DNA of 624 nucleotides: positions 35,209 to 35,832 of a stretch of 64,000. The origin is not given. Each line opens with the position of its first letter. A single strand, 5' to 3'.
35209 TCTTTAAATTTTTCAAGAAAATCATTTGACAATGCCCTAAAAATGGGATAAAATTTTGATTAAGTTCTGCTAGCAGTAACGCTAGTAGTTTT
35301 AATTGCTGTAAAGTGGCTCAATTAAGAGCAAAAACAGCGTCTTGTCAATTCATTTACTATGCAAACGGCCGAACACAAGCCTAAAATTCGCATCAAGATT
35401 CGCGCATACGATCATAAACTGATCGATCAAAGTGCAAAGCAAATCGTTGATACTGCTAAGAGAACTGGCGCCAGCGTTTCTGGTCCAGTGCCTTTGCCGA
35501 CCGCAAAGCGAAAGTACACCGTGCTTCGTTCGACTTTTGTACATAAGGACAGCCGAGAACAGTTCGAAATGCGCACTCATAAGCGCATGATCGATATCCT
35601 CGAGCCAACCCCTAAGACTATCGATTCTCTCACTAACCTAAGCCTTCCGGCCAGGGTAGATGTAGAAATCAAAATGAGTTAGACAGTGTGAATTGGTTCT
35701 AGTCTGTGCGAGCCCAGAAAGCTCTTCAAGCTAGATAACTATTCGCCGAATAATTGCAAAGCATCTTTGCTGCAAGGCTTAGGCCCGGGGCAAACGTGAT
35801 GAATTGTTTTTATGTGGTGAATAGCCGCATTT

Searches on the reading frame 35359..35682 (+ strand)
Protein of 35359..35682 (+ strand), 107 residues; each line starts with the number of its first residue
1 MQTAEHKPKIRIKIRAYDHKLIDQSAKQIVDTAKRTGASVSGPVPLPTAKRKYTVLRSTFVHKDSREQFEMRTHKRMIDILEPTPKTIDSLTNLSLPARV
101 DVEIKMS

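Call 12: search_protein_families(library=pfam, max_evalue=0.01, proteins=[window:35359-35682:+])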
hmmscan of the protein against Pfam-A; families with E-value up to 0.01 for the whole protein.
window:35359-35682:+ (107 aa): 2 families
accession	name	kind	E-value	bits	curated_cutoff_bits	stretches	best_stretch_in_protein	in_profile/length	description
PF00338.27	Ribosomal_S10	-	3.9e-38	130.1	21.2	1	11-105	1-98/98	Ribosomal protein S10p/S20e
PF18074.6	PriA_C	-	0.0088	17.3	26.9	0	10-58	6-58/95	Primosomal protein N C-terminal domain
